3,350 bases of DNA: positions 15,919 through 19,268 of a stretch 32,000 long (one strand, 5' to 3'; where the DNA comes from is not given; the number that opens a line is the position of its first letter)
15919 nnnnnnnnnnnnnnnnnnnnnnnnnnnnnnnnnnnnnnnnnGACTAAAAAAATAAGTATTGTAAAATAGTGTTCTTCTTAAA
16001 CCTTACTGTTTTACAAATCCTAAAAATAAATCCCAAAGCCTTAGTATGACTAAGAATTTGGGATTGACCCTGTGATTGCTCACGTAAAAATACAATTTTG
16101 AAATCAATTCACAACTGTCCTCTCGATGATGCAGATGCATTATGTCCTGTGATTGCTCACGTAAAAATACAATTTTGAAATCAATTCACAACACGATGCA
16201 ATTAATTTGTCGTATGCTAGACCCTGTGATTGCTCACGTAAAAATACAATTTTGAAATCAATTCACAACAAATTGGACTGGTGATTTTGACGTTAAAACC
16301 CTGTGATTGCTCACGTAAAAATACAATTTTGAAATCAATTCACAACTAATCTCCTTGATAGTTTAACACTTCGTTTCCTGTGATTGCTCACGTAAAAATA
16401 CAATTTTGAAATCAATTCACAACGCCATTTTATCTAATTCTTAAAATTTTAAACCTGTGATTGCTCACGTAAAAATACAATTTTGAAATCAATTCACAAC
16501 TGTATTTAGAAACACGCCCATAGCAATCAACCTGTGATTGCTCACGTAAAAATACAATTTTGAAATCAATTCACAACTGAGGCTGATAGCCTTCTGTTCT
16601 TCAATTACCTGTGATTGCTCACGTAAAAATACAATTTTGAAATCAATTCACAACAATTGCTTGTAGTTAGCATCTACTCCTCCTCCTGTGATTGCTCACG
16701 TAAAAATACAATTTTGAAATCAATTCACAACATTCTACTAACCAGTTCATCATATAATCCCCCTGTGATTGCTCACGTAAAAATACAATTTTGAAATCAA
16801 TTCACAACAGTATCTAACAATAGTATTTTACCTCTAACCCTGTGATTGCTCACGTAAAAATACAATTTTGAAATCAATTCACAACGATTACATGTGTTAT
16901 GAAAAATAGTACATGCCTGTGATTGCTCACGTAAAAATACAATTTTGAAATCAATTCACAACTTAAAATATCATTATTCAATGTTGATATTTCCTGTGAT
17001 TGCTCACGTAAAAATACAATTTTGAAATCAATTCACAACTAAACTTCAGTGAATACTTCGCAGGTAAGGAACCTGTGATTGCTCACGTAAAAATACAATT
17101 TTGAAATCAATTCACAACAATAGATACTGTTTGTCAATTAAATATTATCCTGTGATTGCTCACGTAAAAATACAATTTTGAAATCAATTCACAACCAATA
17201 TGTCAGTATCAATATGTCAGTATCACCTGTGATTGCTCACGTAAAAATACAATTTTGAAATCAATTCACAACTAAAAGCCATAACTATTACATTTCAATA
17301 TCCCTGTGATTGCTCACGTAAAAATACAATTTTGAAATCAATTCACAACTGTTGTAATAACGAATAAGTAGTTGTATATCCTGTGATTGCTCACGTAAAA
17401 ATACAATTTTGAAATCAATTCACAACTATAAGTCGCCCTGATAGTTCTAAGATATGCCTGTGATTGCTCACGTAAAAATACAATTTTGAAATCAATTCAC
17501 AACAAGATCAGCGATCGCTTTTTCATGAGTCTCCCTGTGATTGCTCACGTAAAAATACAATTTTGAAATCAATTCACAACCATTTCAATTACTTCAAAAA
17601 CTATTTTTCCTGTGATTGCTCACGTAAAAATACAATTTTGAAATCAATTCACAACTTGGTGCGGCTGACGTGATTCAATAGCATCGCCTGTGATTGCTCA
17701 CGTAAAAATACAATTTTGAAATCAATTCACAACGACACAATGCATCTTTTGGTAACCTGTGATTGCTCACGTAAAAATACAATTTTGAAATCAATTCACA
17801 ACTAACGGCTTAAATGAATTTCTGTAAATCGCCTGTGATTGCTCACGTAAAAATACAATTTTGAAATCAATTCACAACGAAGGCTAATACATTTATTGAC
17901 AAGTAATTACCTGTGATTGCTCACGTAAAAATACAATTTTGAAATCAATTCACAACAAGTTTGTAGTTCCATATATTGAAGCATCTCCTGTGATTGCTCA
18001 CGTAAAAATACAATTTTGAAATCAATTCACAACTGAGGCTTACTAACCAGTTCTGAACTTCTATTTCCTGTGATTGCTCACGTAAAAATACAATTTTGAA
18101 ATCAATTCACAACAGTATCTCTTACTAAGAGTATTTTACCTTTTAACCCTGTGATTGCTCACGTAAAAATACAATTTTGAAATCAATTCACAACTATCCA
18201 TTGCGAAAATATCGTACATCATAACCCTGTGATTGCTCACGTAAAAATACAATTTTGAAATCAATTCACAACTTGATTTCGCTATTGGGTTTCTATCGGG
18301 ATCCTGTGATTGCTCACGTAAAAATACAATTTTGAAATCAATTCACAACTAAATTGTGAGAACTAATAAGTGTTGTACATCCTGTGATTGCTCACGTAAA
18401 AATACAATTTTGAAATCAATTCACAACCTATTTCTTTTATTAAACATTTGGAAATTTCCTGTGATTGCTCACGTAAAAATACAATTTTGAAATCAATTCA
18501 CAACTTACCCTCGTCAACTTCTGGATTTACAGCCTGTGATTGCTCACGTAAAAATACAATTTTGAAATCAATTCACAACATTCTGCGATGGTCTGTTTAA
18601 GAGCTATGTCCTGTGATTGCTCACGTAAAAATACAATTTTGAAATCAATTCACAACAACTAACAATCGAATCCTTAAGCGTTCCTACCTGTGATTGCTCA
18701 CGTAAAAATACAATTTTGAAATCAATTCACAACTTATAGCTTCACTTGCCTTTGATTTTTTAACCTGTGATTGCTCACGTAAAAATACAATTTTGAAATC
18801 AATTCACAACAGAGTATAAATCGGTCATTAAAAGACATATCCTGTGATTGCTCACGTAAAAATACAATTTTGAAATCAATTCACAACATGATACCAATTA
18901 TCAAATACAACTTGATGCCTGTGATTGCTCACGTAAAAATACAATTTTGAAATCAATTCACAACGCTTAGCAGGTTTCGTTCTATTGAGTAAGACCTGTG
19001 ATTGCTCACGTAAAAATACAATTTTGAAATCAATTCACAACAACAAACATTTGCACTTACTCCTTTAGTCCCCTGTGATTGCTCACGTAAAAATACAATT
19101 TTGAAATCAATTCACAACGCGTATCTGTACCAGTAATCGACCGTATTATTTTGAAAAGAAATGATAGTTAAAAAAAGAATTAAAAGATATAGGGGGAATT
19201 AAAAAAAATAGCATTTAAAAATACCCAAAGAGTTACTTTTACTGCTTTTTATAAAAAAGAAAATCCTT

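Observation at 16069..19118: Each 47-nt repeat carries a near-consensus Bacteroidota promoter in the crRNA sense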

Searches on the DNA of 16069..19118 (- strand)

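Call 58: search_dna_similar(query=window:16069-19118:-, collection=phages, mode=distant, max_evalue=1, max_rows=30)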
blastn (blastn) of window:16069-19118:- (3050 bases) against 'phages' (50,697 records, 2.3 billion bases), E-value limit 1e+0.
Records with a match: 3; places in all: 3; records where one place covers at least 80% of the query: 0.
Best place of each record, by identity: 80-90% 3.
By first word of the organism name: Staphylococcus 3.
By host as written in the record: Mammaliicoccus sciuri C6854 3.
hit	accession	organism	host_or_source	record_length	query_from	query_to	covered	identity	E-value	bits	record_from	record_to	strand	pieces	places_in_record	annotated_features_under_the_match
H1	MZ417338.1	Staphylococcus phage PG-2021_4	Mammaliicoccus sciuri C6854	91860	2661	2694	1%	88.6%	9e-1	43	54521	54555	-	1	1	record has no annotation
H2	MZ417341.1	Staphylococcus phage PG-2021_67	Mammaliicoccus sciuri C6854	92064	2661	2694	1%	88.6%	9e-1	43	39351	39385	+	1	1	record has no annotation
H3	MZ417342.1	Staphylococcus phage PG-2021_68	Mammaliicoccus sciuri C6854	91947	2661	2694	1%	88.6%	9e-1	43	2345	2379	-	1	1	record has no annotation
